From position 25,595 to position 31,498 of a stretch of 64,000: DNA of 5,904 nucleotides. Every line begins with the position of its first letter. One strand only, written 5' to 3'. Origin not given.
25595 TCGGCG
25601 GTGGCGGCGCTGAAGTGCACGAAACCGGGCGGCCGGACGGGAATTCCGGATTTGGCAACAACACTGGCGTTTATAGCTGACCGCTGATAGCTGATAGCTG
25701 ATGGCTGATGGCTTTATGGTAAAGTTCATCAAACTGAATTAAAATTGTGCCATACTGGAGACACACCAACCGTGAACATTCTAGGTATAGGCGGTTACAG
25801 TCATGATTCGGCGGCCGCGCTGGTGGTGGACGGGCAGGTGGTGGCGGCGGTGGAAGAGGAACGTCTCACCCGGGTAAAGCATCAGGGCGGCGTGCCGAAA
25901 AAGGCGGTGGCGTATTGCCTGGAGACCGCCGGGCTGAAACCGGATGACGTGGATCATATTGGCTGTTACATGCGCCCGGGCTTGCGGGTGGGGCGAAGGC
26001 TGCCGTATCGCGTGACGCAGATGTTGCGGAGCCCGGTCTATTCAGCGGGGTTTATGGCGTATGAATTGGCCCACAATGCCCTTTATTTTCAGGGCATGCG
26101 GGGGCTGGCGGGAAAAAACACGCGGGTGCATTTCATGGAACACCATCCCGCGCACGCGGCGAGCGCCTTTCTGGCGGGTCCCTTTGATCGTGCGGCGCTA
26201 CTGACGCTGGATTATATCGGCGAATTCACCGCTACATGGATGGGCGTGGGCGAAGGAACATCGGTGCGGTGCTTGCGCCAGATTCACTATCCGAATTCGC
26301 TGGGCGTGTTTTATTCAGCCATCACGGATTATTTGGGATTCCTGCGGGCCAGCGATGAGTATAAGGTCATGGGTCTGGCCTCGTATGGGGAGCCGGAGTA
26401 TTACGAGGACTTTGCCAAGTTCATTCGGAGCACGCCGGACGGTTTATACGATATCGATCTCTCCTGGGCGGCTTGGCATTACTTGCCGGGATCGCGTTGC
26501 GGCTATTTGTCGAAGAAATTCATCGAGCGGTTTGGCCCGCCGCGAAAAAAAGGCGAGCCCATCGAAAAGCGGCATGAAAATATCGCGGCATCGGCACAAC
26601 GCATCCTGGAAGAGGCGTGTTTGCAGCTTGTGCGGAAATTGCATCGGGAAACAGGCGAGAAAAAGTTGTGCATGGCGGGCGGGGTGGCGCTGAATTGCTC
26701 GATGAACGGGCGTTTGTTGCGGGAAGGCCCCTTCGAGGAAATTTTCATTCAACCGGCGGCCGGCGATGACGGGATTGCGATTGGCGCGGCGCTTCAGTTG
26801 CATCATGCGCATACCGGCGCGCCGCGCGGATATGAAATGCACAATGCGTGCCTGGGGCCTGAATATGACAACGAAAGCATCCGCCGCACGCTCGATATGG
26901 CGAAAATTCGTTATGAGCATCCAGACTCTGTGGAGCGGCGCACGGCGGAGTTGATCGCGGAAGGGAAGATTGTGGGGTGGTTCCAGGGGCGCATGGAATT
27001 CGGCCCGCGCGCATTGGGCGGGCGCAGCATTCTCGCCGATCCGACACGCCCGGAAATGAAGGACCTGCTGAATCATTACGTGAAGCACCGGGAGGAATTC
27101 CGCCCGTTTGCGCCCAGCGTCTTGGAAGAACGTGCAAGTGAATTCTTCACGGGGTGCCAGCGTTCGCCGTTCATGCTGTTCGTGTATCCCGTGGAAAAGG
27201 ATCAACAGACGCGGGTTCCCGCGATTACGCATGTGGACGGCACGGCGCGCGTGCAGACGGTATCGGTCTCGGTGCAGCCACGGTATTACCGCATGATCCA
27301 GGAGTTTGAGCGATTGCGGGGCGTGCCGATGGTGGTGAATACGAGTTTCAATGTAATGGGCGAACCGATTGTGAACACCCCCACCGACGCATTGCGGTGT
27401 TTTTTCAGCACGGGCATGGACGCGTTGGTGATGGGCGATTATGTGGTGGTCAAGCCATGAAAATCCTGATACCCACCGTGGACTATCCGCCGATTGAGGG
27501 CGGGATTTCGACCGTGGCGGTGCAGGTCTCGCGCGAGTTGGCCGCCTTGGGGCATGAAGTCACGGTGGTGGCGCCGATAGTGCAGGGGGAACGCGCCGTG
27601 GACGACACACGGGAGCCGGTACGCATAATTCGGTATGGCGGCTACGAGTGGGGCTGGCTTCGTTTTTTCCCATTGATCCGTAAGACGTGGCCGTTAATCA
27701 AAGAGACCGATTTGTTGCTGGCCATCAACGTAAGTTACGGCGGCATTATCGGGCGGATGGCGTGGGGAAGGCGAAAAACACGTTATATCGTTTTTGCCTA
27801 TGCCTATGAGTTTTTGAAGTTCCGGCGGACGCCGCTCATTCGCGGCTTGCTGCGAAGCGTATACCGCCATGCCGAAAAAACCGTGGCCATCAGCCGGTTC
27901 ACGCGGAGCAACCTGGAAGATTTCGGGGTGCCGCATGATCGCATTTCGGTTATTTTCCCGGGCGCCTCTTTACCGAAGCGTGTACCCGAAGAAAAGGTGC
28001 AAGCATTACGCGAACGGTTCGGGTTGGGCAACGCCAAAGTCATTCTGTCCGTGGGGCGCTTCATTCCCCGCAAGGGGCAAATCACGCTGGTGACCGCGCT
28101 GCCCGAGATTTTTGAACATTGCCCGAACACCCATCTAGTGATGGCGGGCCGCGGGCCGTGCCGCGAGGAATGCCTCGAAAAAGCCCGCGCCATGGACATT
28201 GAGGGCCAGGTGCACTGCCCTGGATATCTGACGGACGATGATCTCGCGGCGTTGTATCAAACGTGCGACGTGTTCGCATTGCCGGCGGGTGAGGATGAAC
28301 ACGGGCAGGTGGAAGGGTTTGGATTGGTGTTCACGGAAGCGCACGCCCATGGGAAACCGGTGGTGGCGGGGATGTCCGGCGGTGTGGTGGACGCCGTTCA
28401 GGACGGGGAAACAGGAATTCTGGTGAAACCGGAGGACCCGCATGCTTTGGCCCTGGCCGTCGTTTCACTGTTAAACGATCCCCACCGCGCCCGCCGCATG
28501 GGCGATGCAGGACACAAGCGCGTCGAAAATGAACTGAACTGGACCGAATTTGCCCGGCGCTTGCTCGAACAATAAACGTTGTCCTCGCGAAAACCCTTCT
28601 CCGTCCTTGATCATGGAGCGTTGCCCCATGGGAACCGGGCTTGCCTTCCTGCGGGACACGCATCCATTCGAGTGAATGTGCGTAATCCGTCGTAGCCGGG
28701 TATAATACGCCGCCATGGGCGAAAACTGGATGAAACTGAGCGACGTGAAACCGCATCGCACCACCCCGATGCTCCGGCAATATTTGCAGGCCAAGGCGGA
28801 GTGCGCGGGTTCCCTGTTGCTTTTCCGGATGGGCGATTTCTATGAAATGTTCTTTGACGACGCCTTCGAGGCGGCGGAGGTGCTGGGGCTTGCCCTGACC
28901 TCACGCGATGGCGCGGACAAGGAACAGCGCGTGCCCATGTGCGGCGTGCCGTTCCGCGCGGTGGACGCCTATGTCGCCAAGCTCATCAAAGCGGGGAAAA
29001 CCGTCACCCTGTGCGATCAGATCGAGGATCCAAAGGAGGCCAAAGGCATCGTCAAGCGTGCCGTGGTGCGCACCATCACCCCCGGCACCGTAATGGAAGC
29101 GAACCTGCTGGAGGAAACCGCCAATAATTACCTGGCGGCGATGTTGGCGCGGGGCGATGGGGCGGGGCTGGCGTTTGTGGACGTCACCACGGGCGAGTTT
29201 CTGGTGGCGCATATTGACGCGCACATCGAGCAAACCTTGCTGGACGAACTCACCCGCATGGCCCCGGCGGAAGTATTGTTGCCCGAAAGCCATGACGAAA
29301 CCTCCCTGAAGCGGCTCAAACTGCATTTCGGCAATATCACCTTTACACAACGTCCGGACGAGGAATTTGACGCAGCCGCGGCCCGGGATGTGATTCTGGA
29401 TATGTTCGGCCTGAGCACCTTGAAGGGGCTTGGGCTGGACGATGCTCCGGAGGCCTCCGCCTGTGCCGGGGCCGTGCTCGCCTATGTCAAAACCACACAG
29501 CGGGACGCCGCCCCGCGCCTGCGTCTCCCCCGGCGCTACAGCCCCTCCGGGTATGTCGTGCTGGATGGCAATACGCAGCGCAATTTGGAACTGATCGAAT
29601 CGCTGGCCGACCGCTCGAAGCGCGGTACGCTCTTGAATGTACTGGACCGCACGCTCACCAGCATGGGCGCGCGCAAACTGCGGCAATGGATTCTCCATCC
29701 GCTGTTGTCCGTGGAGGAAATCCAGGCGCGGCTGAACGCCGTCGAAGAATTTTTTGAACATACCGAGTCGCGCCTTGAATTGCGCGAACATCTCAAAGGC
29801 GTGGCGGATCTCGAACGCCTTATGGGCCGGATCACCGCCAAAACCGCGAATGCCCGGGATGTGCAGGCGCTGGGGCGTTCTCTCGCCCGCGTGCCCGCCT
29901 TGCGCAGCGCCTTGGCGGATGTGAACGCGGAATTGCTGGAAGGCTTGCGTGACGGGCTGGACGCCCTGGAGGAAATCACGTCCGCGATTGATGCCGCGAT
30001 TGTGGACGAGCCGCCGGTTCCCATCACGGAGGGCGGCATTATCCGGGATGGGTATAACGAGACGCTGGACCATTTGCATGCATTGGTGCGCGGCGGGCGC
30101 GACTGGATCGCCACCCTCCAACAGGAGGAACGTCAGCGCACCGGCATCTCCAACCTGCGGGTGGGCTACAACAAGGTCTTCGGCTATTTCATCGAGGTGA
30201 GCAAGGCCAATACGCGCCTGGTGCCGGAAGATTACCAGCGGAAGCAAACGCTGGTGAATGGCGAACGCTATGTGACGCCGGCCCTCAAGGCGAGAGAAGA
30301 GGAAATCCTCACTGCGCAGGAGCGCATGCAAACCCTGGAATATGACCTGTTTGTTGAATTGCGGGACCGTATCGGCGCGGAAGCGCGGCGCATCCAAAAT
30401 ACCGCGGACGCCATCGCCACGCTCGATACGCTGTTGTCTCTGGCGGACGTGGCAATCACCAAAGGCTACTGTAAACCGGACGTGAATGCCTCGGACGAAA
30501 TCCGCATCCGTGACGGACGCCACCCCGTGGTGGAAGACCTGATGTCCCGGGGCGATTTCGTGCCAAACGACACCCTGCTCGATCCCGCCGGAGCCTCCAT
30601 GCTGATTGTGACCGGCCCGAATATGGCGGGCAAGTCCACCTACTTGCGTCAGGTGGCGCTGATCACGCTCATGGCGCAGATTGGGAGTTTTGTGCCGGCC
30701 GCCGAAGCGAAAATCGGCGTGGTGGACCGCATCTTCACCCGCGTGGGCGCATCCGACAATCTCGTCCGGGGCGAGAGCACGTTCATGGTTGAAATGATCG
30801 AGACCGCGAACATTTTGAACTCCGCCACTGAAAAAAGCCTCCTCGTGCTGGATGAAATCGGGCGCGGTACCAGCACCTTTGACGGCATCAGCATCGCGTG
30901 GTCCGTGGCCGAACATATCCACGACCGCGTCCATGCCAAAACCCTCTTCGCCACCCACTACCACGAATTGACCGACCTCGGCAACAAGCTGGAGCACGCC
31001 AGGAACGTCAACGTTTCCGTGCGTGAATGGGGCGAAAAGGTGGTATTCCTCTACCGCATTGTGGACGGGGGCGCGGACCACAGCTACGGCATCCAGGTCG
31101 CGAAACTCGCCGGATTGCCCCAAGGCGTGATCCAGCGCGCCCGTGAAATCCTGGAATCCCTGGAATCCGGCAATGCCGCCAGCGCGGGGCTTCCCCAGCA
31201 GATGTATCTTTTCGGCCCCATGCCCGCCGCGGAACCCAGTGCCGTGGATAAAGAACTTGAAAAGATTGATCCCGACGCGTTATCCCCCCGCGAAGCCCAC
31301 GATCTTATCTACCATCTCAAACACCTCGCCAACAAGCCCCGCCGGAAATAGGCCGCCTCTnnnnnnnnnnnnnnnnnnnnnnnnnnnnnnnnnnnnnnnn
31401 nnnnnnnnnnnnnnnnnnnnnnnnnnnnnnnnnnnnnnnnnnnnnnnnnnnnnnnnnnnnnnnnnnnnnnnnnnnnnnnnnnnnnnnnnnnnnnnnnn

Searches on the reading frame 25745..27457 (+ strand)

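Call 44: search_protein_families(library=pfam, proteins=[window:25745-27457:+], max_evalue=0.0001)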
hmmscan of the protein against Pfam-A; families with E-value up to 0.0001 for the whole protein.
window:25745-27457:+ (571 aa): 2 families
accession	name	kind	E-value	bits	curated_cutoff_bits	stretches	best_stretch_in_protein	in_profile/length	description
PF16861.10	Carbam_trans_C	-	2.3e-75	252.3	27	1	401-570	1-170/170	Carbamoyltransferase C-terminus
PF02543.21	Carbam_trans_N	-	5e-70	237.1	24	1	12-350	2-346/346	Carbamoyltransferase N-terminus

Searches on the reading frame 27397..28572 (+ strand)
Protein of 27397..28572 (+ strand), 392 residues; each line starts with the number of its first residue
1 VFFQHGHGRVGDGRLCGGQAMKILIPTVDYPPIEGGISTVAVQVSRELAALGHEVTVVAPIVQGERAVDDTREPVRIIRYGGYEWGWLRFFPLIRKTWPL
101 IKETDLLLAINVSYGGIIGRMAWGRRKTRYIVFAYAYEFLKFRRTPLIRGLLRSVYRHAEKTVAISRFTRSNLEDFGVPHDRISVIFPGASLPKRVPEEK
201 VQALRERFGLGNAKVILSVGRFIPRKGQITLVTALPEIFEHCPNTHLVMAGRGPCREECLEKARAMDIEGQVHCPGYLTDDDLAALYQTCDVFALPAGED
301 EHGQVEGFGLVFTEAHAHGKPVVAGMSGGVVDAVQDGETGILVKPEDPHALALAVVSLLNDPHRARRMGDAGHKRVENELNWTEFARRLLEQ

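Call 44: search_protein_families(library=pfam, proteins=[window:27397-28572:+], max_evalue=0.0001)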
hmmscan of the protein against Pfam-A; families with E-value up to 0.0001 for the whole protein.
window:27397-28572:+ (392 aa): 6 families
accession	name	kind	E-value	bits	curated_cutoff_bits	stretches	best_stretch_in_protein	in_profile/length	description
PF00534.26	Glycos_transf_1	-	9.1e-38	129.9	26.4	1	206-375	7-172/172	Glycosyl transferases group 1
PF13692.12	Glyco_trans_1_4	-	1.7e-32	113.1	27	1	214-361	2-142/142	Glycosyl transferases group 1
PF13439.12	Glyco_transf_4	-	2.9e-20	73.4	28.5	1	35-189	2-165/170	Glycosyltransferase Family 4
PF13579.12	Glyco_trans_4_4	-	1.4e-16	61.7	29.7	1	35-188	1-157/158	Glycosyl transferase 4-like domain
PF20706.3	GT4-conflict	-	5.8e-14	52.3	26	1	31-389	8-385/385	Family 4 Glycosyltransferase in conflict systems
PF13524.12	Glyco_trans_1_2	-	9.1e-06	26.1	25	1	256-390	1-143/144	Glycosyl transferase-like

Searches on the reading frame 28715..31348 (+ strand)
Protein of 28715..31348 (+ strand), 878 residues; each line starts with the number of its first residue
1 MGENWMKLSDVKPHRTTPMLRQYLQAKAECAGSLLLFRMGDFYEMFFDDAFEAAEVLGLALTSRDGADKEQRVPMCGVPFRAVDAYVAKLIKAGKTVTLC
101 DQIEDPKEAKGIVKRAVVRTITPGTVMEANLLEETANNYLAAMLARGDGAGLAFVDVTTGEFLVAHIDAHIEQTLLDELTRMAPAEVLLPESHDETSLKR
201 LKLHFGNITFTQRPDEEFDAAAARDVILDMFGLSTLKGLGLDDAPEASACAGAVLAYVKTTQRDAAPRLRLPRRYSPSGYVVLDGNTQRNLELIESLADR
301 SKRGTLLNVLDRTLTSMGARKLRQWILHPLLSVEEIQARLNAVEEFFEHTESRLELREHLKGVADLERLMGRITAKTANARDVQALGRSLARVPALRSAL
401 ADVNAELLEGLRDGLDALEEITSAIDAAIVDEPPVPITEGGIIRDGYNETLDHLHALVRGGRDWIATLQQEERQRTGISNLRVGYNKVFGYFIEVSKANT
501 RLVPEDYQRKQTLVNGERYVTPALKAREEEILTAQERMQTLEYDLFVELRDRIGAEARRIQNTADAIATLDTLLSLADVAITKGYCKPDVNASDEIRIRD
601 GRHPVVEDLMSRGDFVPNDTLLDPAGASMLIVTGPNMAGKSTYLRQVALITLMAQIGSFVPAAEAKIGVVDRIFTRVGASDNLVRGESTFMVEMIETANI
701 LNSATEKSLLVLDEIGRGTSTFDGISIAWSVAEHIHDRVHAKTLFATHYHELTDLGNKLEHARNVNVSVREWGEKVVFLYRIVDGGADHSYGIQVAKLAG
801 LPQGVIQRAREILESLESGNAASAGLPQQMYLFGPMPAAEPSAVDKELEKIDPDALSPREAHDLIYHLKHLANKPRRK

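Call 22: search_protein_families(library=pfam, proteins=[window:28715-31348:+], max_evalue=0.001)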
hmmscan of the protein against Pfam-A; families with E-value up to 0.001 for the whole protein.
window:28715-31348:+ (878 aa): 5 families
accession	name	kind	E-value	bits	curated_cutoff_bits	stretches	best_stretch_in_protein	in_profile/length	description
PF00488.27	MutS_V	-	3.7e-88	294.9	30.2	1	630-817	1-188/188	MutS domain V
PF05192.23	MutS_III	-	4.6e-56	190.7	34.1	1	286-577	1-194/194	MutS domain III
PF01624.25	MutS_I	-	5.5e-38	130.1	20.6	1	17-129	1-112/113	MutS domain I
PF05190.23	MutS_IV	-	1.4e-28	99.5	22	1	446-537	1-92/92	MutS family domain IV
PF05188.22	MutS_II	-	9.9e-23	81.4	25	1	138-268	1-131/133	MutS domain II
